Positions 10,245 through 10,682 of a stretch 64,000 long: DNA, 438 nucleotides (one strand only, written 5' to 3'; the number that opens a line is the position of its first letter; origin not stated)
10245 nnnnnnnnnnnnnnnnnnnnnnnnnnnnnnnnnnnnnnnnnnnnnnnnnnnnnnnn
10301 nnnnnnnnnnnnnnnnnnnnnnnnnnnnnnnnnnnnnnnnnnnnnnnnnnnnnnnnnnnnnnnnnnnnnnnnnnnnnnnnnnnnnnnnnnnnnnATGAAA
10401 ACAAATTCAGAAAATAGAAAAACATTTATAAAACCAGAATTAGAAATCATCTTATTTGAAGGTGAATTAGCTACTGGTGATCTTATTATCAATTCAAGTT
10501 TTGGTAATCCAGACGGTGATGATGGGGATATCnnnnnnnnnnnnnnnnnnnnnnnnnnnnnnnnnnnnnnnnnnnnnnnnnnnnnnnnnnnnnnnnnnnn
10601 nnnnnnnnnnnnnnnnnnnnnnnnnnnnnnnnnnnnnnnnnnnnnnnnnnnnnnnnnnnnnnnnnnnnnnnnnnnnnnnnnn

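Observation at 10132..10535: Two unannotated paralogous micro-ORFs with a lasso-leader-like FxKPExE motif and acidic tails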

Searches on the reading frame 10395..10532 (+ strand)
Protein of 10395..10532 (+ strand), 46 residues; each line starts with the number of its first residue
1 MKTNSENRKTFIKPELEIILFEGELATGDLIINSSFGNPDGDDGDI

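Call 7: search_protein_families(library=ncbifam, proteins=[window:10395-10532:+], max_evalue=1)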
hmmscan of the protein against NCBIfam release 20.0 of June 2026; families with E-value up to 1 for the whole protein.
seq(46 aa): 0 families

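Call 8: search_protein_families(library=pfam, proteins=[window:10395-10532:+], max_evalue=1)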
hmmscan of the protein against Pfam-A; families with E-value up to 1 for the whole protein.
seq(46 aa): 0 families

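Call 13: find_homologous_proteins(query=A2, max_evalue=10)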
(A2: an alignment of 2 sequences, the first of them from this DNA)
Query A2 (2 sequences) (46 aa, profile of the alignment): 7 proteins with E <= 10 among 7 candidates.
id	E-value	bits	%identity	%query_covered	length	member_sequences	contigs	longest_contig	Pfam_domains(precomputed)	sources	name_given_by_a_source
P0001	1.2e-25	107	100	100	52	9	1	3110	-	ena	-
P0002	2.2e-18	84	74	100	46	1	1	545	-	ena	-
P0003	1.3e-13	68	42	83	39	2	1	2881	-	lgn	-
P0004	1.4e-9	55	38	85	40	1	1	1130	-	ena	-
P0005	7.1e-9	53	53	33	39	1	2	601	-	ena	-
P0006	4.4e-8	51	66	85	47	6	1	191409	-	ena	-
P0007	1.8e-6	45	70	59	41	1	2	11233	-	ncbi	-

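Call 15: find_encoding_contigs(protein=P0006, flank=10000, max_places=6)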
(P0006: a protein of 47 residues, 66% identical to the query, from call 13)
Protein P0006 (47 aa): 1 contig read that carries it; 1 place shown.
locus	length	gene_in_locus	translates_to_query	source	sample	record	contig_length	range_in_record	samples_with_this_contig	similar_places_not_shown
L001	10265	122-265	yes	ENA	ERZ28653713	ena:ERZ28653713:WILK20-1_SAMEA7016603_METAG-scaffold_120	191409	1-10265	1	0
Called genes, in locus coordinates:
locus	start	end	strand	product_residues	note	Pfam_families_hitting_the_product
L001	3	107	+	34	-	?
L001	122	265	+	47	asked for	-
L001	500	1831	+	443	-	-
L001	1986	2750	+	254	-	PF22945:LEM-3_GIY-YIG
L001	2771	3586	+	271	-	-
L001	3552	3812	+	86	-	-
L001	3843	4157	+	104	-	-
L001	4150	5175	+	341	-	-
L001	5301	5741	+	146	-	-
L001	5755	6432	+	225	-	PF27257:HI_0787_N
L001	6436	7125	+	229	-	-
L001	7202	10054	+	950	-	-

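Call 16: find_encoding_contigs(protein=P0007, flank=10000, max_places=6)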
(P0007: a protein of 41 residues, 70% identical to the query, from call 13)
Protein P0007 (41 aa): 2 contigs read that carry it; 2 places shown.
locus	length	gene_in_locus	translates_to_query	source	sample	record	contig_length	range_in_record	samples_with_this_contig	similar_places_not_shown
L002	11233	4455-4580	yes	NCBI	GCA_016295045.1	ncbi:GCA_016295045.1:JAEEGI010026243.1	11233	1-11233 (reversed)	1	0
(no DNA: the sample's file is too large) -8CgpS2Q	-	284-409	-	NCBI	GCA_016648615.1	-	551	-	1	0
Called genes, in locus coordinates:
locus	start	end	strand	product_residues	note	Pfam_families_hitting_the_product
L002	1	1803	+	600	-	?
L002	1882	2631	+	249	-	-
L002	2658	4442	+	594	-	PF09479:Flg_new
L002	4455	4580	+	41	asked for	-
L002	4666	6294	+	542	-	PF01764:Lipase_3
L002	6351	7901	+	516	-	-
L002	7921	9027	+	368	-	PF01595:CNNM, PF00571:CBS (weak)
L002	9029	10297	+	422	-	PF01595:CNNM, PF00571:CBS, PF03471:CorC_HlyC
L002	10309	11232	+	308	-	?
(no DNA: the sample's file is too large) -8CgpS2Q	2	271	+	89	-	?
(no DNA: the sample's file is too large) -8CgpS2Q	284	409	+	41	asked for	-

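Call 18: find_encoding_contigs(protein=P0003, flank=10000)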
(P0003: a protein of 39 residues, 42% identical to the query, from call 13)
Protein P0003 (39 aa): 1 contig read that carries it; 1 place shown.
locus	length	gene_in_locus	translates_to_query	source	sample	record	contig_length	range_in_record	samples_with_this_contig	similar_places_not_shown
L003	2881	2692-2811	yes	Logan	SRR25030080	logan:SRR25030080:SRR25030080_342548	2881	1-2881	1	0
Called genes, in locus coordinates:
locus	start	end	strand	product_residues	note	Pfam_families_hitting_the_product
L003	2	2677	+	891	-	?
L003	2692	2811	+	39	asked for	-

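Call 19: find_encoding_contigs(protein=P0001, flank=10000)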
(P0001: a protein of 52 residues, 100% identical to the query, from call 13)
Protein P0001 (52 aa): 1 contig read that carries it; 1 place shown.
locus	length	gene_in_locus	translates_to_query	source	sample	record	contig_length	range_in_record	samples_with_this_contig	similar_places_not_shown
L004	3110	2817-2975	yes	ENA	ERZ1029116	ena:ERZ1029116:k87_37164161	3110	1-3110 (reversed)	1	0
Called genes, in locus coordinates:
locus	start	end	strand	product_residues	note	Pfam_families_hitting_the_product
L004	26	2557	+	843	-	PF09479:Flg_new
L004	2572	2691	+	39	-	-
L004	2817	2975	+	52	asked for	-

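Call 24: find_related_loci(query=A3, collection=genome_contigs, flank=10000)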
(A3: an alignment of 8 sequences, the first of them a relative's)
Query A3 (41 aa) in genome_contigs; peptide patterns used: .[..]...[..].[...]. (x = any residue, [..] = any of these).
55 stretches matched a pattern; 2 encode a relative of the query (tblastn E <= 1e-3); 2 distinct loci.
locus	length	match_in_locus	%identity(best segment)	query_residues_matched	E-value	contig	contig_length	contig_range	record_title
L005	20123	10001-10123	88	1-41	4e-21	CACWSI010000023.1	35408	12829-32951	MAG: uncultured Erysipelotrichaceae bacterium isolate RUG10878 genome assembly, contig: RUG10878_asm_23, whole genome sh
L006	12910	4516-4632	85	2-40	1e-17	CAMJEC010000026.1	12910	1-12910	MAG: uncultured Bacillales bacterium isolate SRR12081300_bin.59_metaWRAP_v1.3_MAG genome assembly, contig: ERZ12289770.8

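Call 28: find_related_loci(query=A3, collection=metagenome_contigs, flank=10000)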
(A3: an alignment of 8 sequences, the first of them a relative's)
Query A3 (41 aa) in metagenome_contigs; peptide patterns used: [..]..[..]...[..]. (x = any residue, [..] = any of these).
241 stretches matched a pattern; 12 encode a relative of the query (tblastn E <= 1e-3); 12 distinct loci.
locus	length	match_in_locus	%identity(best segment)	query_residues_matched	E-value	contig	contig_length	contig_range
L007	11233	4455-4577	100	1-41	6e-24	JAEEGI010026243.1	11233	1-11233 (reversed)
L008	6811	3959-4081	76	1-41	1e-16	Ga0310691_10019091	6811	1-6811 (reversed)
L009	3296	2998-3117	73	1-41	1e-13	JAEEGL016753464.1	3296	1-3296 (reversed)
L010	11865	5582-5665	75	2-29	7e-10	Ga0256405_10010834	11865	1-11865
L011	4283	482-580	57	1-37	3e-7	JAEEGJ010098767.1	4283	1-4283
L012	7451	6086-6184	57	1-37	3e-7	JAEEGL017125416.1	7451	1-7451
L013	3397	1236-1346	61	2-41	4e-7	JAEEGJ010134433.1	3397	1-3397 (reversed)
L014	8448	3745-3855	61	2-41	4e-7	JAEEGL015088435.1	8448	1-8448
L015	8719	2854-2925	64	2-29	2e-5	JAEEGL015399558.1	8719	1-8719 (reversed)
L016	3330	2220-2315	53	2-37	2e-5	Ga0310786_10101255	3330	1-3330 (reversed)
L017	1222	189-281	54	2-36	2e-5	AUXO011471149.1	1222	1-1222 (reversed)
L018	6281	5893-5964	61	2-29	5e-5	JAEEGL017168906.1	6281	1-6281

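Call 42: search_protein_families(library=pfam, proteins=[L005:117-800:+, L005:800-1801:+, L005:1987-3657:+, L005:3841-4983:+, L005:5238-7352:+, L005:7386-8174:+, L005:11877-13418:+, L005:15766-17022:+, L005:18045-19154:+, L001:500-1831:+], max_evalue=0.001)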
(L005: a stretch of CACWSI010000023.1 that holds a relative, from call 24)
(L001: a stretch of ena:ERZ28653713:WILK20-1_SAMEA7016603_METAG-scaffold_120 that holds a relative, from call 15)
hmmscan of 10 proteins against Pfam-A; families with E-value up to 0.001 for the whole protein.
L005:117-800:+ (227 aa): 1 family
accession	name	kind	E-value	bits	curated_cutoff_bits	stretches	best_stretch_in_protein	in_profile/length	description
PF08378.17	NERD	-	5e-10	40.3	22.1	1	73-155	17-94/111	Nuclease-related domain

L005:800-1801:+ (333 aa): 0 families

L005:1987-3657:+ (556 aa): 2 families
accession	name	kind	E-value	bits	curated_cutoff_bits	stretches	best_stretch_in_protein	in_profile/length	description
PF00749.27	tRNA-synt_1c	-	1.2e-67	228.6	23.4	1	37-348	3-297/314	tRNA synthetases class I (E and Q), catalytic domain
PF19269.4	Anticodon_2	-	8.5e-09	36.4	23.6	1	425-552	28-141/141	Anticodon binding domain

L005:3841-4983:+ (380 aa): 0 families

L005:5238-7352:+ (704 aa): 2 families
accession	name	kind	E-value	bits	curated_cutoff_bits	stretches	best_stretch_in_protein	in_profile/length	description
PF00196.25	GerE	-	5.2e-15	55.3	23.5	1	644-698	2-56/57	Bacterial regulatory proteins, luxR family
PF02415.23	Chlam_PMP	-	1.1e-09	38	20.6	0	224-246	2-18/19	Chlamydia polymorphic membrane protein (Chlamydia_PMP) repeat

L005:7386-8174:+ (262 aa): 0 families

L005:11877-13418:+ (513 aa): 0 families

L005:15766-17022:+ (418 aa): 5 families
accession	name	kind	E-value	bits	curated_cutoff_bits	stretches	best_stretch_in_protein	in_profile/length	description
PF01926.29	MMR_HSR1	-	9.3e-18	64.8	21.9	1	203-327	1-113/113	50S ribosome-binding GTPase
PF13167.11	GTP-bdg_N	-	1.9e-17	64.1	25.4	1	23-114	4-88/89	GTP-binding GTPase N-terminal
PF16360.10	GTP-bdg_M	-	2e-17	63.9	29.5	1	118-196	2-79/79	GTP-binding GTPase Middle Region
PF00009.33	GTP_EFTU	-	7.7e-07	29.3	26.5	1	202-374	4-178/188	Elongation factor Tu GTP binding domain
PF20740.2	TP0453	-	0.00019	21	27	1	187-287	97-202/252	Outer membrane-associated lipoprotein TP0453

L005:18045-19154:+ (369 aa): 0 families

L001:500-1831:+ (443 aa): 0 families

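Call 46: find_homologous_proteins(query=A4, max_evalue=1)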
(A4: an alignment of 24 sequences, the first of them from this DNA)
Query A4 (24 sequences) (46 aa, profile of the alignment): 772 proteins with E <= 1 among 1262 candidates; the best 120 are listed.
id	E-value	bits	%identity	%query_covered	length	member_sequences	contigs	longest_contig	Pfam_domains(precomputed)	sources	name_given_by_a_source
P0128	2.4e-16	77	50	89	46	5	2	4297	-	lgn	-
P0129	7.8e-16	75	49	96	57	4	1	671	-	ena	-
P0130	8.9e-16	75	50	89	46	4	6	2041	-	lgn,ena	-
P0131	1.2e-15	75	56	89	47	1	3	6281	-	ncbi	-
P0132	1.4e-15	74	60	93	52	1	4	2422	-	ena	-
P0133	1.5e-15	74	51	89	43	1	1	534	-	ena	-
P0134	2.4e-15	74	49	93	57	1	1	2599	-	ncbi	-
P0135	2.5e-15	74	49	89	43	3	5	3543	-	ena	-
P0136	3.1e-15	73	43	100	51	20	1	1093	-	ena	-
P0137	3.5e-15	73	46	100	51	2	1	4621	-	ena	-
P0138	3.8e-15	73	54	89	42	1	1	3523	-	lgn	-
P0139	4.2e-15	73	45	89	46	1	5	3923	-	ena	-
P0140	4.8e-15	73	49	89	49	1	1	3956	-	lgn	-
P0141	6.5e-15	72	51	89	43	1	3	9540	-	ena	-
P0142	6.9e-15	72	54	89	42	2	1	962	-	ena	-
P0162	1.3e-13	68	51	89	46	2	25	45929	-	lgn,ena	-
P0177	3.2e-13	67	47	100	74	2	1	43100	-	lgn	-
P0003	6.3e-13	66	42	83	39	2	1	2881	-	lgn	-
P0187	1.1e-12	65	45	87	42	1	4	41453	-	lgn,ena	-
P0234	1.5e-11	62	73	57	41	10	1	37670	-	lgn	-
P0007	1.6e-11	62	70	59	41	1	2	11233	-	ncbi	-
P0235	1.6e-11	62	78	20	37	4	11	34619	-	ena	-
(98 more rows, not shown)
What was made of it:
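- The family has 772 database hits at E<=1, of which 120 have E<=2e-11, all 37-74 aa (call 46). Hundreds of homologues have a conserved frame (call 46).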

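Call 48: find_encoding_contigs(protein=P0234, flank=10000, max_places=2)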
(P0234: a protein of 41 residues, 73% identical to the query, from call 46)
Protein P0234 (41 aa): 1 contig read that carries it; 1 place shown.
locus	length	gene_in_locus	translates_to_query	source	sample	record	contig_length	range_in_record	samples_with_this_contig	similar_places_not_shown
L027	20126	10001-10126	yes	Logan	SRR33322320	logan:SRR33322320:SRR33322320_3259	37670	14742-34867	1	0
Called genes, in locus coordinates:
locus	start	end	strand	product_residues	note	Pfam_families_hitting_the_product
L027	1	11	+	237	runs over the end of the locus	PF00657:Lipase_GDSL, PF13472:Lipase_GDSL_2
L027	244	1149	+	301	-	PF18899:DUF5655 (weak)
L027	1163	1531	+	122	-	-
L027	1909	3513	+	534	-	PF00089:Trypsin (faint), PF13365:Trypsin_2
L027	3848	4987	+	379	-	-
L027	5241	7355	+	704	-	PF02415:Chlam_PMP (faint), PF00196:GerE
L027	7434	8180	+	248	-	-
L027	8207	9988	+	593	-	PF09479:Flg_new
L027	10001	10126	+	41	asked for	-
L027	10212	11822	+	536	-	-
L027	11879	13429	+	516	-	-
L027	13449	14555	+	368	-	PF01595:CNNM, PF00571:CBS (weak)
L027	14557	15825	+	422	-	PF01595:CNNM, PF00571:CBS, PF03471:CorC_HlyC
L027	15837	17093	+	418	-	PF13167:GTP-bdg_N, PF16360:GTP-bdg_M, PF00009:GTP_EFTU (weak), PF01926:MMR_HSR1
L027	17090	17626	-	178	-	PF00625:Guanylate_kin, PF13238:AAA_18 (weak)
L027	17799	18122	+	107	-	-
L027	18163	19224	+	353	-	-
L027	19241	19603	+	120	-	-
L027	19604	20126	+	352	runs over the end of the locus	PF00437:T2SSE, PF13238:AAA_18 (faint)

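Call 49: find_encoding_contigs(protein=P0162, flank=10000, max_places=4)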
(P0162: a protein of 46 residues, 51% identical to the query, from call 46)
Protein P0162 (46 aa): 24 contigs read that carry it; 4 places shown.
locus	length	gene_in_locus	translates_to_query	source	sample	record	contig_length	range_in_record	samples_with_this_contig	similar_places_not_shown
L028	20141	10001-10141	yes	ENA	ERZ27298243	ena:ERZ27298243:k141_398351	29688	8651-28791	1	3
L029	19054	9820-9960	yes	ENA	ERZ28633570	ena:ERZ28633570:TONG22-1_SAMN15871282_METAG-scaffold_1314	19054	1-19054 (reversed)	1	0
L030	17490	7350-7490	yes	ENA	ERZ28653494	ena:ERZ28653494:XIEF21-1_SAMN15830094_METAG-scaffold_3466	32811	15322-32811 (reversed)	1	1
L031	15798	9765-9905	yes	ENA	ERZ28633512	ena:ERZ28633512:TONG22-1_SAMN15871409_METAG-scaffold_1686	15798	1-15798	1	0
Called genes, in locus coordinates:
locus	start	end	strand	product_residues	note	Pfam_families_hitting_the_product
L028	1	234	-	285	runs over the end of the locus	-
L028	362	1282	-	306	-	-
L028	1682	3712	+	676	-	-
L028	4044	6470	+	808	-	-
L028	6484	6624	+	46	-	-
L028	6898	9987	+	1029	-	-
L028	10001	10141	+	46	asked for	-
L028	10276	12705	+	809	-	PF04231:Endonuclease_1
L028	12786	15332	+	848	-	PF04231:Endonuclease_1, PF02368:Big_2, PF22359:Big-like (weak), PF26182:Ig_NUP210_5th (weak), PF26918:Ig_Eae (weak)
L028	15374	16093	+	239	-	-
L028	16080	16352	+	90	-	PF05402:PqqD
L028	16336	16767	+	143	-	-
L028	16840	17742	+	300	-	PF02661:Fic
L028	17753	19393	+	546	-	PF00664:ABC_membrane, PF00005:ABC_tran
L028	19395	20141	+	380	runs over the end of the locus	PF14907:NTP_transf_5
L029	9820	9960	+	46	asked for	-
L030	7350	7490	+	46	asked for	-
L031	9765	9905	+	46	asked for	-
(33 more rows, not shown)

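Call 50: find_encoding_contigs(protein=P0187, flank=10000, max_places=3)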
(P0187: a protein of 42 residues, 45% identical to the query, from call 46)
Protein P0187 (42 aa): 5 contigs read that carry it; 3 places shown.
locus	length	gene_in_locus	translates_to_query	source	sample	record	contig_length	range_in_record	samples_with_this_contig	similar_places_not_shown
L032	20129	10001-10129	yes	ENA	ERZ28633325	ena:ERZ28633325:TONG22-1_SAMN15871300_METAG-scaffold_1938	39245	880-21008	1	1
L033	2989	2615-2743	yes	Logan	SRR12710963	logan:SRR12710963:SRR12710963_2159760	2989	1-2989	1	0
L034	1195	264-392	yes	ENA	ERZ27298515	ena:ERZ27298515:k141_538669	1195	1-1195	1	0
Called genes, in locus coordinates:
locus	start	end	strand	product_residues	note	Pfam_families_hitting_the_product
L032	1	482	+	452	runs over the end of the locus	?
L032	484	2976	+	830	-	-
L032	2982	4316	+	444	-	PF00251:Glyco_hydro_32N, PF08244:Glyco_hydro_32C (weak)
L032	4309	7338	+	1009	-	PF18998:Flg_new_2 (faint), PF09479:Flg_new (weak)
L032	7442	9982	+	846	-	PF09479:Flg_new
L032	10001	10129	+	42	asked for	-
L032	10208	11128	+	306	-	PF00294:PfkB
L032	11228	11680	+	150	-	-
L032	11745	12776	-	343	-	PF05128:DUF697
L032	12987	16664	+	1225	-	-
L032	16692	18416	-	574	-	PF00331:Glyco_hydro_10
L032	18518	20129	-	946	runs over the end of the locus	-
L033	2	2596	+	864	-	?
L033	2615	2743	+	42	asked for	-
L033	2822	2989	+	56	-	?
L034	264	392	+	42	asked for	-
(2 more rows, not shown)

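Call 98: find_encoding_contigs(protein=P0235, flank=10000, max_places=5)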
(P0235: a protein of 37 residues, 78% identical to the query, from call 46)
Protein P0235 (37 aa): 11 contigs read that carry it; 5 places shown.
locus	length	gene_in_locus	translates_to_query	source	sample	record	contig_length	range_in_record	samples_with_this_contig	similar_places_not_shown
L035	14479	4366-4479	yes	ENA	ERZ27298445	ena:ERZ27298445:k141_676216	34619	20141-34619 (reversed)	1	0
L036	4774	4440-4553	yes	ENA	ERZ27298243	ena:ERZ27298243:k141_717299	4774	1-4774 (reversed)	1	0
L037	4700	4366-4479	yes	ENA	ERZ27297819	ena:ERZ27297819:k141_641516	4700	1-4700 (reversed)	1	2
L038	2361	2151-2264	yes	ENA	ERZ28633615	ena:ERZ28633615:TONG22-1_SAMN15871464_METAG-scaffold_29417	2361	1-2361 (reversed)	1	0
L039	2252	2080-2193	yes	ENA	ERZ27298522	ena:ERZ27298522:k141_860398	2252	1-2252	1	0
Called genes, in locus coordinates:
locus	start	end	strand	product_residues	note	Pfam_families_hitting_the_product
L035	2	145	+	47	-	?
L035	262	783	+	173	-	PF00583:Acetyltransf_1, PF13673:Acetyltransf_10 (faint), PF13508:Acetyltransf_7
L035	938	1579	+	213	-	PF00132:Hexapep, PF14602:Hexapep_2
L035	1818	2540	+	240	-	-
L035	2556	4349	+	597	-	PF09479:Flg_new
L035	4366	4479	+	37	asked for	-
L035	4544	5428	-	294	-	PF03993:DUF349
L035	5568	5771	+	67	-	PF04014:MazE_antitoxin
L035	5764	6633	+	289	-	PF00005:ABC_tran, PF13304:AAA_21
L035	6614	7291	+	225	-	PF13346:ABC2_membrane_5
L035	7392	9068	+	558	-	PF00149:Metallophos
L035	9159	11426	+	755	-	PF00990:GGDEF, PF00563:EAL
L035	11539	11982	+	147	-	PF12682:Flavodoxin_4 (faint)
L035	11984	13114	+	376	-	PF12725:DUF3810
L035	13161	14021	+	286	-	PF12541:DUF3737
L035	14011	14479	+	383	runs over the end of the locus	PF00155:Aminotran_1_2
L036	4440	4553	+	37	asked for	-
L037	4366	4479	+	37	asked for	-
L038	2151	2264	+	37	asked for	-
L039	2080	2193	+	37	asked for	-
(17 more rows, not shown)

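Call 99: find_encoding_contigs(protein=P0177, flank=10000, max_places=3)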
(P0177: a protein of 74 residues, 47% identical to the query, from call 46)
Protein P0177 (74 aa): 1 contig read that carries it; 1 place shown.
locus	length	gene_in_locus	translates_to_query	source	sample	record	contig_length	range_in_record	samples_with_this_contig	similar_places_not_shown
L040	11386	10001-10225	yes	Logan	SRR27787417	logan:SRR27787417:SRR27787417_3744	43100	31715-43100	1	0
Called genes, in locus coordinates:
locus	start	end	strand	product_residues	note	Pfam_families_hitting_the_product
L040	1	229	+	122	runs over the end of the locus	-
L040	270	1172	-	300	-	-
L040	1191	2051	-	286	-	-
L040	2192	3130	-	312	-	-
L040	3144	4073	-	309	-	-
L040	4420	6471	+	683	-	PF09479:Flg_new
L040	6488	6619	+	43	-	-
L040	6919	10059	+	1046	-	-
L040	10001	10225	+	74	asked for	-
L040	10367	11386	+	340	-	?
